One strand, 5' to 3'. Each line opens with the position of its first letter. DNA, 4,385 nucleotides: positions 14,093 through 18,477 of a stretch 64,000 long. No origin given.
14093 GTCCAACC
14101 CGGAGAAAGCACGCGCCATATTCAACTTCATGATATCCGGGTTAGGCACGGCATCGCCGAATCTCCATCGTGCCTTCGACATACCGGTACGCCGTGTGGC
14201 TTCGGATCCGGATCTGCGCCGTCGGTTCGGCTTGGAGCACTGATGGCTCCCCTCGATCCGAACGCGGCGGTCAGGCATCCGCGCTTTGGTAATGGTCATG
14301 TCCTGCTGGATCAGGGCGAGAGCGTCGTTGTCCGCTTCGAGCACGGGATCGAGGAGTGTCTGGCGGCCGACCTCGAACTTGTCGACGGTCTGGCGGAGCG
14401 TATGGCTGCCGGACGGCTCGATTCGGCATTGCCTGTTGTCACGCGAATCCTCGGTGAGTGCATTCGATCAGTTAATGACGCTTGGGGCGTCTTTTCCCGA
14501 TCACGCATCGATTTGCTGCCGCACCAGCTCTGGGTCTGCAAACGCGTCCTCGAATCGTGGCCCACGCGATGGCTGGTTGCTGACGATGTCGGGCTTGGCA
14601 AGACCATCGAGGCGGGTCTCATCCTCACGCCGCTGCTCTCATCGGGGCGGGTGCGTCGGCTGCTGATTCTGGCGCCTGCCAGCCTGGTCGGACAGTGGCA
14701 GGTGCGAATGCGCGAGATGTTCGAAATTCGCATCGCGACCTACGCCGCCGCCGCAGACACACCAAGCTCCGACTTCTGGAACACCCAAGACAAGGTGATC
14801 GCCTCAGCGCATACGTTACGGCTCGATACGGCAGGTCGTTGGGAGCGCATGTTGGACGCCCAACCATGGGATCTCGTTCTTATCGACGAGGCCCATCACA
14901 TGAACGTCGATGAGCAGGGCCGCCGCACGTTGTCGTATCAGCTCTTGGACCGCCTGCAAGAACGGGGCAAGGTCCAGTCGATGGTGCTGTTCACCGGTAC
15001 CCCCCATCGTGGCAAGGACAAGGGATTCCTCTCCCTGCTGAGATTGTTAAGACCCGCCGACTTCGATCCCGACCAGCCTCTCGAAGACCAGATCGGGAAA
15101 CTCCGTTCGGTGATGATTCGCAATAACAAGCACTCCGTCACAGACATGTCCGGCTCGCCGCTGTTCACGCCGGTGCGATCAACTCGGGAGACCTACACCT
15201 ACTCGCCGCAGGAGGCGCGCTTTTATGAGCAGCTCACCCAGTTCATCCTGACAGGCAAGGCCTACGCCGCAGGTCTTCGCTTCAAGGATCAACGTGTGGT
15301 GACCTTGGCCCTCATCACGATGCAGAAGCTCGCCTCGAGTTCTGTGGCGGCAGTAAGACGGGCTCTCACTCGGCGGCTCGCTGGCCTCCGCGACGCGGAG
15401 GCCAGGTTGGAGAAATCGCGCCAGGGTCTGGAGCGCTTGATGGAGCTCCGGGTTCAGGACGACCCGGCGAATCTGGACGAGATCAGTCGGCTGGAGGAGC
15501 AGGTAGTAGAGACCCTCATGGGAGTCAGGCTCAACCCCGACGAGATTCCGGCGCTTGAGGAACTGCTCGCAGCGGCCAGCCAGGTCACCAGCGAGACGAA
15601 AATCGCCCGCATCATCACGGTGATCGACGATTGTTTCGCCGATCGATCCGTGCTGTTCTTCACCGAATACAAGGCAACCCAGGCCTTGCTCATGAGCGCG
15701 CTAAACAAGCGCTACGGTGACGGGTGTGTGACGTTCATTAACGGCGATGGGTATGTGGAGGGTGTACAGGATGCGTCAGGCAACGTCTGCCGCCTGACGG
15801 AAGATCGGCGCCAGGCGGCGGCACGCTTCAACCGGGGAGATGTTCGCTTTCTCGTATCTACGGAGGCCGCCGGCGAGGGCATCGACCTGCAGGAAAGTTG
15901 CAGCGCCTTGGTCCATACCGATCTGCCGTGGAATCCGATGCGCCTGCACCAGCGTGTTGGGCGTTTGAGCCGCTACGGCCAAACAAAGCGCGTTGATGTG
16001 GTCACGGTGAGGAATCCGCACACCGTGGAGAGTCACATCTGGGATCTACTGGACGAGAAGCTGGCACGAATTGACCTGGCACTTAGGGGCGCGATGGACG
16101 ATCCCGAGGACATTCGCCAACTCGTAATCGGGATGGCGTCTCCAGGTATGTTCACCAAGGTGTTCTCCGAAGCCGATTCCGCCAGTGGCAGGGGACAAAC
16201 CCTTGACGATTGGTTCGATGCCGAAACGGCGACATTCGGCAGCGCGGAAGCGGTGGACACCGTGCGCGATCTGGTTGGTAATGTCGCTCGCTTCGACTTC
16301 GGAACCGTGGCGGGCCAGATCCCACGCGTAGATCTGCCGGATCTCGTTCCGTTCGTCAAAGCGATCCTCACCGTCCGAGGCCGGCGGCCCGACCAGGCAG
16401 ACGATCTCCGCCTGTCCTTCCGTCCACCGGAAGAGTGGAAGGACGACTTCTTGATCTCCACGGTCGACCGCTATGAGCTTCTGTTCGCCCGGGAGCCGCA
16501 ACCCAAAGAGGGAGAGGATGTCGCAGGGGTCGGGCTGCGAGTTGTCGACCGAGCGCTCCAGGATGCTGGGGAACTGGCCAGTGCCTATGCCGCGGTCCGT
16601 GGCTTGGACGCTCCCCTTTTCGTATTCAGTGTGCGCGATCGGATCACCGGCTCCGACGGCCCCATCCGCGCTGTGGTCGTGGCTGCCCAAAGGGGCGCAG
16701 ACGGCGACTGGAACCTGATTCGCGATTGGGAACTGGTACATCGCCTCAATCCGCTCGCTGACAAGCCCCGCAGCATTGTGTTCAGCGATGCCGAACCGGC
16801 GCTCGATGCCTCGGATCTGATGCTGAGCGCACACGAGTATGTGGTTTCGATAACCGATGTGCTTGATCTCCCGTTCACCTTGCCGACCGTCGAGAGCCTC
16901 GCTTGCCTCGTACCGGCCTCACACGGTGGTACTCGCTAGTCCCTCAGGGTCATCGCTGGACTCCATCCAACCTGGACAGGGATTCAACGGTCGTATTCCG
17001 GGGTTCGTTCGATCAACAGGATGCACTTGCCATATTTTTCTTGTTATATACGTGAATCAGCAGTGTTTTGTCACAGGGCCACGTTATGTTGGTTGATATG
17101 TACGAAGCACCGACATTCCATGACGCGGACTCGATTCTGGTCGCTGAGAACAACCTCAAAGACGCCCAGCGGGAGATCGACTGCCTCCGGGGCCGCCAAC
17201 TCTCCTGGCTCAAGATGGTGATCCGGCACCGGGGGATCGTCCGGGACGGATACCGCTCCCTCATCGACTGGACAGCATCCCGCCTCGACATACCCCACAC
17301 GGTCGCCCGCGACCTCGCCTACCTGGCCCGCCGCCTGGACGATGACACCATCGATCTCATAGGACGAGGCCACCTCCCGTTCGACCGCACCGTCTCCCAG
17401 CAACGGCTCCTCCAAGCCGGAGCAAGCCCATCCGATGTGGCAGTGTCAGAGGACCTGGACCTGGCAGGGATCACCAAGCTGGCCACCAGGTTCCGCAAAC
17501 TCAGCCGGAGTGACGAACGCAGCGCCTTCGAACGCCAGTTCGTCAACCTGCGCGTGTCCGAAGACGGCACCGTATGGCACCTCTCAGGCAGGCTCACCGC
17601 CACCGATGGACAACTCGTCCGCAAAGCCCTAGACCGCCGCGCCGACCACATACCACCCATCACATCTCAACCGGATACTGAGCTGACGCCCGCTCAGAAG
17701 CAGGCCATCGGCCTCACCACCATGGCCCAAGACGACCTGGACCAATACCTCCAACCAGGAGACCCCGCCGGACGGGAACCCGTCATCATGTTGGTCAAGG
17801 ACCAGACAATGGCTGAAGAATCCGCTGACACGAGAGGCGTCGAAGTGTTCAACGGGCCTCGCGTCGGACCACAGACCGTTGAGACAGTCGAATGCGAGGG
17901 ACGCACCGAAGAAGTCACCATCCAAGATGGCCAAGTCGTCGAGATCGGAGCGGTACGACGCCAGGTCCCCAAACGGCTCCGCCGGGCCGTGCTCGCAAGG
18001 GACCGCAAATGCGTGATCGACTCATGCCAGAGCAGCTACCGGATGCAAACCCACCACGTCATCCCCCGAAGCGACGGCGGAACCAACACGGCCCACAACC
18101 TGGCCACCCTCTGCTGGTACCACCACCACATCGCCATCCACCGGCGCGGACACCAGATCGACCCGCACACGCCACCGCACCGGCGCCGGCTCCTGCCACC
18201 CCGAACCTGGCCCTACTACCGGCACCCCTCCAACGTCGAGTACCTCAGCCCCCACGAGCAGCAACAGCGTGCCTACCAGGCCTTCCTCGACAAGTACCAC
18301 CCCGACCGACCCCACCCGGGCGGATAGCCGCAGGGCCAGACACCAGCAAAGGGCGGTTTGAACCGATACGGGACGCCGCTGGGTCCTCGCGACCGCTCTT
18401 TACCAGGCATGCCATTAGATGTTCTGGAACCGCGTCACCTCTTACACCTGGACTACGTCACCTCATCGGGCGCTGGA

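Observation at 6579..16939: Candidate undescribed conflict/defence module: giant double sacsin-type GHKL ATPase + micro-ORF + RapA-like SNF2 ATPase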

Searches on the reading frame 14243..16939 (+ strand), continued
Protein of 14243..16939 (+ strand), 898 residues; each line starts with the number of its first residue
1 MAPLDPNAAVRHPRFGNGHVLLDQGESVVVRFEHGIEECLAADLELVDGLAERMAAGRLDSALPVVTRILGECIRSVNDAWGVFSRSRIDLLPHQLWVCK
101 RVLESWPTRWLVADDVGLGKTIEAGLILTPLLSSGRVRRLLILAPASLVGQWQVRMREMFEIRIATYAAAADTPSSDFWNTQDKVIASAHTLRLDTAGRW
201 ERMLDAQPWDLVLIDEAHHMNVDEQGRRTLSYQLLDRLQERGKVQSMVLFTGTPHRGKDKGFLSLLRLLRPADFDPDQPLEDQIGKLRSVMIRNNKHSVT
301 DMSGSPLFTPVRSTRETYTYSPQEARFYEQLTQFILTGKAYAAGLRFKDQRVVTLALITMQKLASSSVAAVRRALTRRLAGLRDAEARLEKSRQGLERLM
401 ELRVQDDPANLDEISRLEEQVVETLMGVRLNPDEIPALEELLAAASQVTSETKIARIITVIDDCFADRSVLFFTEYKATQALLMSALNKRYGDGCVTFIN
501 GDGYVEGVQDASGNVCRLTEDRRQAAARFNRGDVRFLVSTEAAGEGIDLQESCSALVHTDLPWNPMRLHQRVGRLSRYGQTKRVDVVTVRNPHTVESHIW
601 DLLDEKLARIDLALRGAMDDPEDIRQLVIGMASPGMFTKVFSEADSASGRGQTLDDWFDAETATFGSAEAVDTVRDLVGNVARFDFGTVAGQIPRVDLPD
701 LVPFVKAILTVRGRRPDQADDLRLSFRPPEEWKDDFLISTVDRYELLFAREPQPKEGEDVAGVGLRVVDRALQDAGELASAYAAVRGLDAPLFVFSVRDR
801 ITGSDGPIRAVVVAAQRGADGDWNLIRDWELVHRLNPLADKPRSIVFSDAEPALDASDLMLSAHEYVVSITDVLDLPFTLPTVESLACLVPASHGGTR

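Call 91: get_annotated_region(hit=H4, flank=13000)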
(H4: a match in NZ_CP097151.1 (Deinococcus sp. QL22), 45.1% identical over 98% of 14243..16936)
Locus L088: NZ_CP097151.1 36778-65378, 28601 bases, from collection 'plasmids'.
description: Deinococcus sp. QL22 plasmid unnamed4, complete sequence
organism: Deinococcus sp. QL22 (NCBI taxid 2939437)
taxonomy: Bacteria; Deinococcota; Deinococci; Deinococcales; Deinococcaceae; Deinococcus; Deinococcus sp. QL22
host: -; source: -; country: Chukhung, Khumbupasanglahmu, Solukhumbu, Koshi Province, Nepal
typing (MOB-suite, as given by PLSDB): non-mobilizable
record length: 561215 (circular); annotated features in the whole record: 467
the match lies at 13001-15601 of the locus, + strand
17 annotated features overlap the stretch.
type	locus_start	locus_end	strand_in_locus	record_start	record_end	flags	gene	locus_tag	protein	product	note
CDS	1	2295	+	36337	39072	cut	-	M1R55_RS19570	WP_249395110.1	CHAT domain-containing tetratricopeptide repeat protein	-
CDS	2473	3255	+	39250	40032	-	-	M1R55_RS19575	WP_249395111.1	hypothetical protein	-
CDS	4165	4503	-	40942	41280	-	-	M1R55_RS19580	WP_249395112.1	hypothetical protein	-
CDS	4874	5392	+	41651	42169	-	-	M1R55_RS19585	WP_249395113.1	hypothetical protein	-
CDS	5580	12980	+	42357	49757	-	-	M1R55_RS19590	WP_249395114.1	hypothetical protein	-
CDS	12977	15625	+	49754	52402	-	-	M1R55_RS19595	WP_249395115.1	helicase-related protein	-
CDS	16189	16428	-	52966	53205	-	-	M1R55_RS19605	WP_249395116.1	hypothetical protein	-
CDS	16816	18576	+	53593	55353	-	-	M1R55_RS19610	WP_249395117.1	ATP-binding protein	-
CDS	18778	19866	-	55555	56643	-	recA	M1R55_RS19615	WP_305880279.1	recombinase RecA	GO:0006310 - DNA recombination [Evidence IEA]; GO:0006281 - DNA repair [Evidence IEA]; GO:0009432 - SOS response ...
CDS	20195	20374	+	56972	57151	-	-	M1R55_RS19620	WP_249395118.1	hypothetical protein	-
CDS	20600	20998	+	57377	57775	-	-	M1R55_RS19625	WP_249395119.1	hypothetical protein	-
CDS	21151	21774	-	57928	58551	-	-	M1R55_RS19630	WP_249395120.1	hypothetical protein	-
CDS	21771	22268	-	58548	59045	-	-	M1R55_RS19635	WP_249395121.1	GIY-YIG nuclease family protein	-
CDS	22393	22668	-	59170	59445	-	-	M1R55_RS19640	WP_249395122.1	hypothetical protein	-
CDS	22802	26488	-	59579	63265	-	-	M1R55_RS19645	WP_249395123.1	PxKF domain-containing protein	-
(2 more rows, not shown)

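Call 105: search_protein_families(library=pfam, alignment_id=A4, max_evalue=0.00001)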
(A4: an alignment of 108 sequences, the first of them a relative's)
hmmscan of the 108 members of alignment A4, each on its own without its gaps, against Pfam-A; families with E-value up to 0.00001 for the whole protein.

A. member 1, L029:14451-15974:- (507 aa): 1 family
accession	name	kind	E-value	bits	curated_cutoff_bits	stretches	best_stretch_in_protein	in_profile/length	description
PF22483.2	Mu-transpos_C_2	-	7.7e-11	42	27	1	313-375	5-67/73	Mu transposase, C-terminal domain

B. families by the number of members that match (of 108 scanned): 126 families (the first 25 are shown)
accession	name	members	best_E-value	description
PF00270.35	DEAD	4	2.8e-32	DEAD/DEAH box helicase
PF00271.37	Helicase_C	4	2e-17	Helicase conserved C-terminal domain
PF04851.21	ResIII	3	3.8e-23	Type III restriction enzyme, res subunit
PF08448.16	PAS_4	3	2e-20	PAS fold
PF13426.13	PAS_9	3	3.2e-19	PAS domain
PF00004.35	AAA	3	4.9e-17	ATPase family associated with various cellular activities (AAA)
PF07728.20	AAA_5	3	6.2e-11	AAA domain (dynein-related subfamily)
PF05762.20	VWA_CoxE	2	6.8e-54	VWA domain containing CoxE-like protein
PF15902.12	Sortilin-Vps10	2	2e-42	Sortilin, neurotensin receptor 3,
PF12804.13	NTP_transf_3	2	4.7e-40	MobA-like NTP transferase domain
PF01012.27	ETF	2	6.3e-38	Electron transfer flavoprotein domain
PF00515.34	TPR_1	2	1.8e-33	Tetratricopeptide repeat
PF13181.12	TPR_8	2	3e-27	Tetratricopeptide repeat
PF02518.31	HATPase_c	2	1.4e-25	Histidine kinase-, DNA gyrase B-, and HSP90-like ATPase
PF07719.23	TPR_2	2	7.7e-25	Tetratricopeptide repeat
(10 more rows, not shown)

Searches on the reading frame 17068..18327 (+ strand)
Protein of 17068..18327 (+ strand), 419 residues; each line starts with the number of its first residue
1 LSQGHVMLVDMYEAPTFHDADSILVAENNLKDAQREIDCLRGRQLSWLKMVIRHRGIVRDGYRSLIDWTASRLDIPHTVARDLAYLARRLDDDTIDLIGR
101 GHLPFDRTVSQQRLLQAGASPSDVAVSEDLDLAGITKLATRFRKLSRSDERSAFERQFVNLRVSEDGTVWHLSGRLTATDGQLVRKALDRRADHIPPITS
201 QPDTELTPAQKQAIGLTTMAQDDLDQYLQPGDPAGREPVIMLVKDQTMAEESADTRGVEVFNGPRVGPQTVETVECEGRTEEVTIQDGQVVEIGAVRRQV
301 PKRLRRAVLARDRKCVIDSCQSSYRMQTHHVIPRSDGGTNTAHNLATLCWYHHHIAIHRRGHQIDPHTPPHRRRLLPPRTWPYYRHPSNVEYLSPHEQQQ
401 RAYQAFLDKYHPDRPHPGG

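Call 5: search_protein_families(library=padloc, proteins=[window:17068-18327:+], max_evalue=0.01)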
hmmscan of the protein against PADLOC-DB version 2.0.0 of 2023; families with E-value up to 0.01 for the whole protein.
window:17068-18327:+ (419 aa): 2 families
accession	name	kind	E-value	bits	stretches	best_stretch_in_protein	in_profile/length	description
PDLC03478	REase_II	-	0.00046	18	1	287-350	84-152/219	Type II restriction enzyme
PDLC02859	DpdF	-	0.0017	14.9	1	308-353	2-49/545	DpdF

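Call 6: search_protein_families(library=ncbifam, proteins=[window:17068-18327:+], max_evalue=0.01)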
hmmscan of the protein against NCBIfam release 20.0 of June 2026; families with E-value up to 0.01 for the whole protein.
window:17068-18327:+ (419 aa): 1 family
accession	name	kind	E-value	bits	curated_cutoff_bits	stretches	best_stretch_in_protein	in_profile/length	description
NF040563.1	guided_IscB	equivalog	1.6e-08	34.1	175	1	303-358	182-237/314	RNA-guided endonuclease IscB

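Call 7: search_protein_families(library=pfam, proteins=[window:17068-18327:+], max_evalue=0.01)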
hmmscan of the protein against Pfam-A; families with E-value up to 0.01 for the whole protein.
window:17068-18327:+ (419 aa): 3 families
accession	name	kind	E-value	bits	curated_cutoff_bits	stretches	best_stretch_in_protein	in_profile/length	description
PF01844.29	HNH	-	1e-06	29.2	21.4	1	321-351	5-39/47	HNH endonuclease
PF02720.22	DUF222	-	1e-05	25.5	24.4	1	147-312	140-306/306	Domain of unknown function (DUF222)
PF14279.12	HNH_5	-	0.001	19.4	27.5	1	326-349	13-36/56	HNH endonuclease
